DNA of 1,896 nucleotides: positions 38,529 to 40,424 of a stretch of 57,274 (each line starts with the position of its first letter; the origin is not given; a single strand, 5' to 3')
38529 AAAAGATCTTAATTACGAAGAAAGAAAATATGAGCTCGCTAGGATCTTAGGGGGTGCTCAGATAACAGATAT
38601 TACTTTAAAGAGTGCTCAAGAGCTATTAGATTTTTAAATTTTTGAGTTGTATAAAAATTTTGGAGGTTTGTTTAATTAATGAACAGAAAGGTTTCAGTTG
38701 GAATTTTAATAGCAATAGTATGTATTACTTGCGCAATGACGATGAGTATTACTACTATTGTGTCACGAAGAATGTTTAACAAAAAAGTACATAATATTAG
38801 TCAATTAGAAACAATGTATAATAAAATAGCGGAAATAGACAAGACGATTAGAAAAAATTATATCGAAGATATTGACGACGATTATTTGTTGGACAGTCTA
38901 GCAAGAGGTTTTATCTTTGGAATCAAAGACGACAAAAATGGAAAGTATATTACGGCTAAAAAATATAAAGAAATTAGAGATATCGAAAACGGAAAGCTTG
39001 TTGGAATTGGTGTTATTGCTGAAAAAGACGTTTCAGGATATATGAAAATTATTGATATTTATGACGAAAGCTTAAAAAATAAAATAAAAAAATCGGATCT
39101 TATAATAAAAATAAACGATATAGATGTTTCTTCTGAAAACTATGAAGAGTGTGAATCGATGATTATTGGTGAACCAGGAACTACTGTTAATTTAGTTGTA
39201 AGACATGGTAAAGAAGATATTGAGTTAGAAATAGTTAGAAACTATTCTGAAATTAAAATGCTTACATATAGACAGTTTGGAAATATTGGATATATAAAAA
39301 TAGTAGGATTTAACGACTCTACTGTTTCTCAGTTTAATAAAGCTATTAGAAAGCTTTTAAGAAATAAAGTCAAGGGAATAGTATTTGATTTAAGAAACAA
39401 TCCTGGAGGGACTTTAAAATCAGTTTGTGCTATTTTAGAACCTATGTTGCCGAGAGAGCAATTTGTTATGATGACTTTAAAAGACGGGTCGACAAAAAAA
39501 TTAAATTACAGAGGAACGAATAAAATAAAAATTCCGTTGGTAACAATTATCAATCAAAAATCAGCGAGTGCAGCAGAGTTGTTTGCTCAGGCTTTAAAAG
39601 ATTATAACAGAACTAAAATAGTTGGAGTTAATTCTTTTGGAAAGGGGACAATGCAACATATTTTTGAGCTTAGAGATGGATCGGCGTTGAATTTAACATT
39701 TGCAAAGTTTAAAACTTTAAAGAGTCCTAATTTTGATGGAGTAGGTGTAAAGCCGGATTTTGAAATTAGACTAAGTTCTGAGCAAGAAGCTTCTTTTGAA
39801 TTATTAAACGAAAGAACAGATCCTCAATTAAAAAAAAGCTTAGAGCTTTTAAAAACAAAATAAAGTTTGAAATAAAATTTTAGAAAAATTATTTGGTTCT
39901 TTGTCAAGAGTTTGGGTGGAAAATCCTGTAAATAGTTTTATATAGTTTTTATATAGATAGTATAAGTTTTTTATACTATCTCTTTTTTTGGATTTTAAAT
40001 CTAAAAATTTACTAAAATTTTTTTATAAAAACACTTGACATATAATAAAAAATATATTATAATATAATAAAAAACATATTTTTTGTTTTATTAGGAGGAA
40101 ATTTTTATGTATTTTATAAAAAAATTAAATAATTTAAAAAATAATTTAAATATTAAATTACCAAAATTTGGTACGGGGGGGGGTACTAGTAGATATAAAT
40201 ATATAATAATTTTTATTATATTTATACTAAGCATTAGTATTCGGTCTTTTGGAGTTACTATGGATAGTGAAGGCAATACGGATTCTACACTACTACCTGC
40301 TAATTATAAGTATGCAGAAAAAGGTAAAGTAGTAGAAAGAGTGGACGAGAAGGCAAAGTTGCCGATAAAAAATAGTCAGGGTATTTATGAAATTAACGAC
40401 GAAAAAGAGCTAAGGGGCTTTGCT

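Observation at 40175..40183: G9 tract in the 5' coding region of a GLUG-repeat surface protein: candidate phase-variation switch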

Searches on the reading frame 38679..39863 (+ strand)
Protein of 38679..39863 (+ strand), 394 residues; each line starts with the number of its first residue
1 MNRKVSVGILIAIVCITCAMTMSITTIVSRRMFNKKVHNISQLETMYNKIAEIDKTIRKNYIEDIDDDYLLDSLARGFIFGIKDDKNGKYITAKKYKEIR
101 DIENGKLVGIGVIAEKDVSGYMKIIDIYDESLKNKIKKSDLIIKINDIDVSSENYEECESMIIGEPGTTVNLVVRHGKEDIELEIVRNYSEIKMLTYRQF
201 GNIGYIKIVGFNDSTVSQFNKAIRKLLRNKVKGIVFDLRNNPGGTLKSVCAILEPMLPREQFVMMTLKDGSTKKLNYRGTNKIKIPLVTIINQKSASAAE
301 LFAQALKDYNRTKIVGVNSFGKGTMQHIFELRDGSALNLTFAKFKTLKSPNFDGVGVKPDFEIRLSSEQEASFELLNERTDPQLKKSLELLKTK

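Call 43: find_encoding_contigs(protein=window:38679-39863:+, flank=4000, max_places=10)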
Protein window:38679-39863:+ (394 aa): 5 contigs read that carry it; 5 places shown.
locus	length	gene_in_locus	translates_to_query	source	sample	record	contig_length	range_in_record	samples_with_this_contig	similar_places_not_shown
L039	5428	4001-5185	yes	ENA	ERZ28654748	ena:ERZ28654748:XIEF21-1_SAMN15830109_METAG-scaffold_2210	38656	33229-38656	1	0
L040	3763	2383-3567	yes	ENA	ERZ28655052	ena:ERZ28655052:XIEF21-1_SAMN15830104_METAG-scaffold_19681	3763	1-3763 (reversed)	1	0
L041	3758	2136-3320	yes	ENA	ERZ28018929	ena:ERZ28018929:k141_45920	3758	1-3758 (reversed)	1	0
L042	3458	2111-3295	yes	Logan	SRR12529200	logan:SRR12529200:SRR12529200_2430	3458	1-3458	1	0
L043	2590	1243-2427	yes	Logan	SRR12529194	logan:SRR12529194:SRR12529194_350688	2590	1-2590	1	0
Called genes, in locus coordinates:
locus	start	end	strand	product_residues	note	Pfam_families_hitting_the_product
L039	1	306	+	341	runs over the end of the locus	PF02504:FA_synthesis, PF01515:PTA_PTB (faint)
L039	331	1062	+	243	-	PF22935:RM44_endonuclase (weak), PF14622:Ribonucleas_3_3, PF00636:Ribonuclease_3, PF00035:dsrm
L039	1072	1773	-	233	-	PF00753:Lactamase_B, PF23023:Anti-Pycsar_Apyc1 (faint)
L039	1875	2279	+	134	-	PF00383:dCMP_cyt_deam_1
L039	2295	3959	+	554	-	PF02463:SMC_N, PF13175:AAA_15, PF13476:AAA_23, PF13555:AAA_29 (faint)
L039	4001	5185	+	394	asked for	PF03572:Peptidase_S41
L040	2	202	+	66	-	?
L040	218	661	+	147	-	PF00383:dCMP_cyt_deam_1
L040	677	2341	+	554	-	PF02463:SMC_N, PF13175:AAA_15, PF13476:AAA_23, PF13555:AAA_29 (faint)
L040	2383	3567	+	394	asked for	PF03572:Peptidase_S41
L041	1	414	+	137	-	?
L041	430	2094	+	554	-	PF02463:SMC_N, PF13175:AAA_15, PF13476:AAA_23, PF13555:AAA_29 (faint)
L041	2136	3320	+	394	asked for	PF03572:Peptidase_S41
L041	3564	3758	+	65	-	?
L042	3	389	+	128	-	?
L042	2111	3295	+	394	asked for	PF03572:Peptidase_S41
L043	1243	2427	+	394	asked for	PF03572:Peptidase_S41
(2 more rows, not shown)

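Call 61: search_protein_families(library=pfam, proteins=[window:38679-39863:+], max_evalue=0.1)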
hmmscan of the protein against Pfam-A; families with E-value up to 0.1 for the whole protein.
window:38679-39863:+ (394 aa): 6 families
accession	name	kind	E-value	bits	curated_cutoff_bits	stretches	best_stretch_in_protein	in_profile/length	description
PF03572.23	Peptidase_S41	-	7.4e-43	146.4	24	1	202-363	1-165/165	Peptidase family S41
PF13180.12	PDZ_2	-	0.00011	22.8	27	1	109-185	4-78/80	PDZ domain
PF22694.1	CtpB_N-like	-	0.026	15.4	27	1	34-84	25-75/85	Activating protease CtpB N-terminal domain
PF14903.11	WG_beta_rep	-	0.035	14.6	25.6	0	85-106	5-26/35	WG containing repeat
PF17820.7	PDZ_6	-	0.041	14.1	27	0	140-175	20-53/54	PDZ domain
PF00595.29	PDZ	-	0.059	14.2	23.2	0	134-174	42-80/81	PDZ domain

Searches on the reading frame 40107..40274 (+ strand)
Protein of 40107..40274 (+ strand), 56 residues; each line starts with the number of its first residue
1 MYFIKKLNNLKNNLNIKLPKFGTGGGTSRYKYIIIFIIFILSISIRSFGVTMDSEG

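Call 22: find_homologous_proteins(query=window:40107-40274:+, max_evalue=10)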
Query seq(56 aa) (56 aa): 2 proteins with E <= 10 among 2 candidates.
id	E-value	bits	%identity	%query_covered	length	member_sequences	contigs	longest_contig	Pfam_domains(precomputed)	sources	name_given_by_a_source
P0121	4.4e-7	47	100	45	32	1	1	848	-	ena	-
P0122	7.7e-5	40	88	45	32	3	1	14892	-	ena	-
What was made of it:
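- Tried and rejected: This search (call 22) returned only two 32-aa OFF stubs and not the ON proteins.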

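Call 24: find_encoding_contigs(protein=P0121, flank=5000, max_places=10)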
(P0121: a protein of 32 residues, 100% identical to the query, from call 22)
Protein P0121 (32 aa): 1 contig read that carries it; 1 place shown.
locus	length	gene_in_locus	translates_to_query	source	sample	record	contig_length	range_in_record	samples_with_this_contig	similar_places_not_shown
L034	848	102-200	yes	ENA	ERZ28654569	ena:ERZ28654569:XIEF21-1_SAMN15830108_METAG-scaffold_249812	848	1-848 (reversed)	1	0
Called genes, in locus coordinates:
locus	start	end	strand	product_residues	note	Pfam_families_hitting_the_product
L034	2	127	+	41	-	?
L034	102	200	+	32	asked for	-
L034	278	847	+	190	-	?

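Call 25: find_encoding_contigs(protein=P0122, flank=5000, max_places=10)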
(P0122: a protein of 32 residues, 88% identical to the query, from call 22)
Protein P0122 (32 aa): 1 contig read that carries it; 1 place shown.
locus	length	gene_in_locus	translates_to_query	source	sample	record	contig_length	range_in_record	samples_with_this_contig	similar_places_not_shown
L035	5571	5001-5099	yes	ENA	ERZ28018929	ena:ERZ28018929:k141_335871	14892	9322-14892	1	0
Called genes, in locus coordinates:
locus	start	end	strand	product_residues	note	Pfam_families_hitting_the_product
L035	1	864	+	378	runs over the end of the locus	PF09684:Tail_P2_I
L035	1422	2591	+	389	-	PF00226:DnaJ, PF01556:DnaJ_C, PF00684:DnaJ_CXXCXGXG, PF27439:DnaJ_C_2 (faint)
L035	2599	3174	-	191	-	PF02163:Peptidase_M50 (weak)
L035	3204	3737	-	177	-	PF01551:Peptidase_M23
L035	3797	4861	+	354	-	PF00465:Fe-ADH (weak), PF13685:Fe-ADH_2, PF01761:DHQ_synthase, PF24621:DHQS_C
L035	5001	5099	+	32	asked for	-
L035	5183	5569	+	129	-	?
